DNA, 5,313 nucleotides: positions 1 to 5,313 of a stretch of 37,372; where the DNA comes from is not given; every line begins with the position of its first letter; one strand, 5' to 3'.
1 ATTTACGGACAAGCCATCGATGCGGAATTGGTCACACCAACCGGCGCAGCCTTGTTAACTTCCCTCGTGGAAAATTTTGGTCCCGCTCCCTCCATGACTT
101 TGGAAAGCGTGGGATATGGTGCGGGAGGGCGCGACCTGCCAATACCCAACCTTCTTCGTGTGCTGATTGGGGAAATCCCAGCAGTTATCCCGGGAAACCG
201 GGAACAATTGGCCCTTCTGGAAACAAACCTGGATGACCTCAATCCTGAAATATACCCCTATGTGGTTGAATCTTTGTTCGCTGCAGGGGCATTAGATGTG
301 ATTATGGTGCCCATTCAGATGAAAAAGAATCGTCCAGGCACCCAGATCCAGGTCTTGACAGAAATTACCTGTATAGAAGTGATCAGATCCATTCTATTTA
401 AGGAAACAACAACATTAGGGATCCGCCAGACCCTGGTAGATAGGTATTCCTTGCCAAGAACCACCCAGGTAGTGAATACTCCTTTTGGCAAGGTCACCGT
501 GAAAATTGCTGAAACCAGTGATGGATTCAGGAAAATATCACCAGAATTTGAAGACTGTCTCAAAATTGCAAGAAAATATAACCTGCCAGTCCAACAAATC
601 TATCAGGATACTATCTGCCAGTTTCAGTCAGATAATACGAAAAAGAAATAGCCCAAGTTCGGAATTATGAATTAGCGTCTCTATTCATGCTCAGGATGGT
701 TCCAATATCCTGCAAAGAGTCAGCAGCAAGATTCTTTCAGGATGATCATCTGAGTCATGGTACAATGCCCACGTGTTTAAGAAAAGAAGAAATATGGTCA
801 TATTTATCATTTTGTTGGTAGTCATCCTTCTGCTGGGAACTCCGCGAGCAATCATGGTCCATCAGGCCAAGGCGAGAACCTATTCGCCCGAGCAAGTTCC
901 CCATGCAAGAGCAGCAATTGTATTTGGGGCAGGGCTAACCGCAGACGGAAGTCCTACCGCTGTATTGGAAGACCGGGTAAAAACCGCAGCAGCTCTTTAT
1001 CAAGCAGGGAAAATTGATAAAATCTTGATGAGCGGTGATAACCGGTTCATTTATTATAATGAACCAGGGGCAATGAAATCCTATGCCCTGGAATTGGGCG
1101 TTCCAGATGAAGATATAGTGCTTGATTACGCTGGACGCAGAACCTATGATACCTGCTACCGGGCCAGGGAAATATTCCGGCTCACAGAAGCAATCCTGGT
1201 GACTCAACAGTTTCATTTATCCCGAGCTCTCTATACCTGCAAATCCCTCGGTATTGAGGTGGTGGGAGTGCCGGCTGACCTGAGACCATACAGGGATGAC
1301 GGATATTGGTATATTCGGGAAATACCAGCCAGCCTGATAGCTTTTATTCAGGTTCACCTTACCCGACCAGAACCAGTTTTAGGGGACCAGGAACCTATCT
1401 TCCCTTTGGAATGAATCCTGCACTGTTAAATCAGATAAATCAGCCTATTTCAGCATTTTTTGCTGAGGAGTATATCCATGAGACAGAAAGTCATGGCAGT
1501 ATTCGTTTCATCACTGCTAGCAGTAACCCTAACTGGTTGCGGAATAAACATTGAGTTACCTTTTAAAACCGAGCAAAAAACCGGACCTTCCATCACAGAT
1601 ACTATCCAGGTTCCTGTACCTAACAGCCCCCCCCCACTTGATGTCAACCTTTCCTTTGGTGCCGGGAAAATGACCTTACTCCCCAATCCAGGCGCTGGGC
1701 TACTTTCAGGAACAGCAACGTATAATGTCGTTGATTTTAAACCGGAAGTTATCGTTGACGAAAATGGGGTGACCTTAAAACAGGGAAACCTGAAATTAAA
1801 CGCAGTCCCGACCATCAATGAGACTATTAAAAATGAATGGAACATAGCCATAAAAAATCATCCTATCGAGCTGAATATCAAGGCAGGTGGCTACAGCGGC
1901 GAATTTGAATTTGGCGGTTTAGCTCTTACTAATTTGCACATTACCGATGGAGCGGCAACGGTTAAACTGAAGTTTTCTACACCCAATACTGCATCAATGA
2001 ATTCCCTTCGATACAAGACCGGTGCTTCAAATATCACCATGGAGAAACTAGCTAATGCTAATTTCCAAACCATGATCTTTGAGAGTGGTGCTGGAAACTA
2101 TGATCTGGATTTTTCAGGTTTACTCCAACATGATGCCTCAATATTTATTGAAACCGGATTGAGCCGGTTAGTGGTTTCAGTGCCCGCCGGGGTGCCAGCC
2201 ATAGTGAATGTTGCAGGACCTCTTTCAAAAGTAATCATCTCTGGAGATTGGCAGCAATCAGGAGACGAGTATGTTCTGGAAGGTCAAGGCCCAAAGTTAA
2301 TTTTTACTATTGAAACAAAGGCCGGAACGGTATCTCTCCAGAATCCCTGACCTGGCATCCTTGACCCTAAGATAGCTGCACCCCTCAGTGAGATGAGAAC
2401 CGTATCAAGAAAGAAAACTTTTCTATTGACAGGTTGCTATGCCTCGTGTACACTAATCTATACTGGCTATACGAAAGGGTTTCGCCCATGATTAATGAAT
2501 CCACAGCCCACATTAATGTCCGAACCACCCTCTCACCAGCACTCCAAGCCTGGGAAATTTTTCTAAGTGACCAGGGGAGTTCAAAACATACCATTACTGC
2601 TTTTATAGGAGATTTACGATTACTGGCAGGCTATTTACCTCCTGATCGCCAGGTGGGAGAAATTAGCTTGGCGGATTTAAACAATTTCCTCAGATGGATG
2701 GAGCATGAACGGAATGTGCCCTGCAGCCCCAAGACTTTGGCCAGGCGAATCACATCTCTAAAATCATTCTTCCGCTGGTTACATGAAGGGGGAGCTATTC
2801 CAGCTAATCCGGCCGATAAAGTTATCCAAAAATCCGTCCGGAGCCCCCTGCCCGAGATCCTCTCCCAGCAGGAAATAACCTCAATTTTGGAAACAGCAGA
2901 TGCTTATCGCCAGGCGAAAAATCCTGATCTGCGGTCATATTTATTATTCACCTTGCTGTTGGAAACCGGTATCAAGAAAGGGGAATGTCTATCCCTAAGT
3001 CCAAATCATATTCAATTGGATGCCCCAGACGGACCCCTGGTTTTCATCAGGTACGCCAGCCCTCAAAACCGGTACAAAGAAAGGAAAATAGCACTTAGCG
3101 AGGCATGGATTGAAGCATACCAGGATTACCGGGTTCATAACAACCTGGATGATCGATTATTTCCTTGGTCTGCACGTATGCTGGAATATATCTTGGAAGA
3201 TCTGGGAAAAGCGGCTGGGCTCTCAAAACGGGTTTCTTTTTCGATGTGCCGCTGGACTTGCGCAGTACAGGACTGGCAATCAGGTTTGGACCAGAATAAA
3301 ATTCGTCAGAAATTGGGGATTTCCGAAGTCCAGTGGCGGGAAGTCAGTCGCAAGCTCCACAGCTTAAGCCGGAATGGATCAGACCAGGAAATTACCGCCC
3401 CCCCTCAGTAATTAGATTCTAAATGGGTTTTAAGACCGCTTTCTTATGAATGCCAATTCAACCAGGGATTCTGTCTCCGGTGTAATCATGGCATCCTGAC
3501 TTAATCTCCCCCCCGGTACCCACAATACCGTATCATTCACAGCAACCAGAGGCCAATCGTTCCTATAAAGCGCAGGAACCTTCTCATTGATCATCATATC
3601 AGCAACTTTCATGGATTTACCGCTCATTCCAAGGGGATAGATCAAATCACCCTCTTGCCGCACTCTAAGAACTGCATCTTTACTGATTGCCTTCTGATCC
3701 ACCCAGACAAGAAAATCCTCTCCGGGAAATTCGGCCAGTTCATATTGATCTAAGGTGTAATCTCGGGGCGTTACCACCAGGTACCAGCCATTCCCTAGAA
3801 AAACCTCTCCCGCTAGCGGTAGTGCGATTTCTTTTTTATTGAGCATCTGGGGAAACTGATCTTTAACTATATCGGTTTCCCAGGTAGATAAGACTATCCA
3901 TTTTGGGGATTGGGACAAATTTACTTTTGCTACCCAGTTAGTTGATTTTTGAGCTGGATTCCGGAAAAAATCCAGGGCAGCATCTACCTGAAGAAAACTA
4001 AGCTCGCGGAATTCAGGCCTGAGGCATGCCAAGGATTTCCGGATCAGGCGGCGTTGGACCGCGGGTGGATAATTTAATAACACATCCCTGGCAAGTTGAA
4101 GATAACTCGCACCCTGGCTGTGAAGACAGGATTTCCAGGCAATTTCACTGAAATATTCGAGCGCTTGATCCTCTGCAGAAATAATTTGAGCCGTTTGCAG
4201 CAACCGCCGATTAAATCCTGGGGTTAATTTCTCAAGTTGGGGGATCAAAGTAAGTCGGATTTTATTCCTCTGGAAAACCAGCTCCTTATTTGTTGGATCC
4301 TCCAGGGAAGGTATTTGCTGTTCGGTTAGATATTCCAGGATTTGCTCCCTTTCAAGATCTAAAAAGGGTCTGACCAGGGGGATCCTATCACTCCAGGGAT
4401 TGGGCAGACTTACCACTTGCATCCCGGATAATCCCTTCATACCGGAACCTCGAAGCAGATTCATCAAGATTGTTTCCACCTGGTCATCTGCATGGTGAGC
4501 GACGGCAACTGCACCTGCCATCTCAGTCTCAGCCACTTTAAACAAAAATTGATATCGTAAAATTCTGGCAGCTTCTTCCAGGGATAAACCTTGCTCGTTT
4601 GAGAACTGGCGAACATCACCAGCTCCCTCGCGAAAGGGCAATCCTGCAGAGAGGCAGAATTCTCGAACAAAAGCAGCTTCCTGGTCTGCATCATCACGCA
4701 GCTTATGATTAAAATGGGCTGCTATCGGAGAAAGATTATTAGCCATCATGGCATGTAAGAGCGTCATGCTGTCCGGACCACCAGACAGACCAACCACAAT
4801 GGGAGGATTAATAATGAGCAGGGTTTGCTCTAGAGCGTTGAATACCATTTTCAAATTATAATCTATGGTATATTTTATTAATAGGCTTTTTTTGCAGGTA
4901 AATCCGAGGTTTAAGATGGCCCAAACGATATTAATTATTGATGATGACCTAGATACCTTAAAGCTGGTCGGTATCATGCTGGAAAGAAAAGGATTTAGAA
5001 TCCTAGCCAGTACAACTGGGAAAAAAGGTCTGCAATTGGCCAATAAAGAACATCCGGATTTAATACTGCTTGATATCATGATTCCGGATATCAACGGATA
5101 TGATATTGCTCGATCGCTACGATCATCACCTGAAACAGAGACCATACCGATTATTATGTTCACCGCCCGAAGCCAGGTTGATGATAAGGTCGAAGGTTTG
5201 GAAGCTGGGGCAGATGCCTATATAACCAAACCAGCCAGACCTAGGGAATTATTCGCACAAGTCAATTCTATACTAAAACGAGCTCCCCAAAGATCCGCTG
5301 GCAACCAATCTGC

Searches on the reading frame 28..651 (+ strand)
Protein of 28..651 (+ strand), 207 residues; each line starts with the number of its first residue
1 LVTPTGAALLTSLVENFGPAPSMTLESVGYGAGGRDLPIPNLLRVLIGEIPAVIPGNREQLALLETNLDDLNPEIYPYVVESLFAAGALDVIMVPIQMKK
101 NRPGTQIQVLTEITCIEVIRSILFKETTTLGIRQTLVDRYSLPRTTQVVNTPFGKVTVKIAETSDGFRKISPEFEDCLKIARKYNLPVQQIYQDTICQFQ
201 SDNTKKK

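Call 25: search_protein_families(library=pfam, proteins=[window:28-651:+], max_evalue=0.00001)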
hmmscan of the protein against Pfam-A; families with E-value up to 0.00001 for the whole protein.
window:28-651:+ (207 aa): 1 family
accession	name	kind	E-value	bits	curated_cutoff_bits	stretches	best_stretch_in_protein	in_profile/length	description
PF01969.22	Ni_insertion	-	4.4e-69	233.8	22.1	1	1-192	187-375/375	Nickel insertion protein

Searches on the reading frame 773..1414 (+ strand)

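Call 25: search_protein_families(library=pfam, proteins=[window:773-1414:+], max_evalue=0.00001)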
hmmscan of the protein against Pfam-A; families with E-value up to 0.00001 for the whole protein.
window:773-1414:+ (213 aa): 1 family
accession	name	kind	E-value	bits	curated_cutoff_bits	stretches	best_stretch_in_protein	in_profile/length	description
PF02698.23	DUF218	-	1.1e-25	90.6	27.6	1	47-174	2-114/133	DUF218 domain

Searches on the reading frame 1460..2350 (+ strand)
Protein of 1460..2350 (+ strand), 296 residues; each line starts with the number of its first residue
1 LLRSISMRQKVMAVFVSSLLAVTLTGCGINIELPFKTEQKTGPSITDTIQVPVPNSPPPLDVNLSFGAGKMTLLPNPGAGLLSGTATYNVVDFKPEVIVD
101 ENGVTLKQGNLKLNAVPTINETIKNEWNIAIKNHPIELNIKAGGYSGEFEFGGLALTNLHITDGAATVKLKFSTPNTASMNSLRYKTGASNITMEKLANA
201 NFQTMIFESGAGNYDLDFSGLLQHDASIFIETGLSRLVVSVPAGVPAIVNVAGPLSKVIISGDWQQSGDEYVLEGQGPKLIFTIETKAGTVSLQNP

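Call 25: search_protein_families(library=pfam, proteins=[window:1460-2350:+], max_evalue=0.00001)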
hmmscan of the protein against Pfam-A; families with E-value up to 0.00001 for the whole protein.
window:1460-2350:+ (296 aa): 1 family
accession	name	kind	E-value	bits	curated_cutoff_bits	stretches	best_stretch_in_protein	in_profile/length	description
PF17115.11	Toast_rack_N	-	2.8e-08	34.3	22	1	60-143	6-91/92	N-terminal domain of toast_rack, DUF2154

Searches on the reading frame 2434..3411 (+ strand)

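Call 25: search_protein_families(library=pfam, proteins=[window:2434-3411:+], max_evalue=0.00001)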
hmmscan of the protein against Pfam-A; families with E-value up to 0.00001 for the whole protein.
window:2434-3411:+ (325 aa): 3 families
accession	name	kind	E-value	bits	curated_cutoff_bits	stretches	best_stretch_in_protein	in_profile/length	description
PF00589.27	Phage_integrase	-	8.2e-11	42.4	27.1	1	143-297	3-157/172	Phage integrase family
PF02899.23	Phage_int_SAM_1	-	1.2e-10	41.9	22.3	1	38-117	2-80/83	Phage integrase, N-terminal SAM-like domain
PF13495.12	Phage_int_SAM_4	-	4.4e-06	27.4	27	0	43-117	8-79/85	Phage integrase, N-terminal SAM-like domain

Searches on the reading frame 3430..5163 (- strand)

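Call 25: search_protein_families(library=pfam, proteins=[window:3430-5163:-], max_evalue=0.00001)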
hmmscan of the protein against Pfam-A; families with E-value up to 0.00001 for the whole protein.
window:3430-5163:- (577 aa): 2 families
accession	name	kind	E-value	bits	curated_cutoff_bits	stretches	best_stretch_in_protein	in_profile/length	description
PF01171.26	ATP_bind_3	-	1e-48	165.9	27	1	122-303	2-180/182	PP-loop family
PF11734.13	TilS_C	-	5.7e-10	38.9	22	1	499-565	3-68/74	TilS substrate C-terminal domain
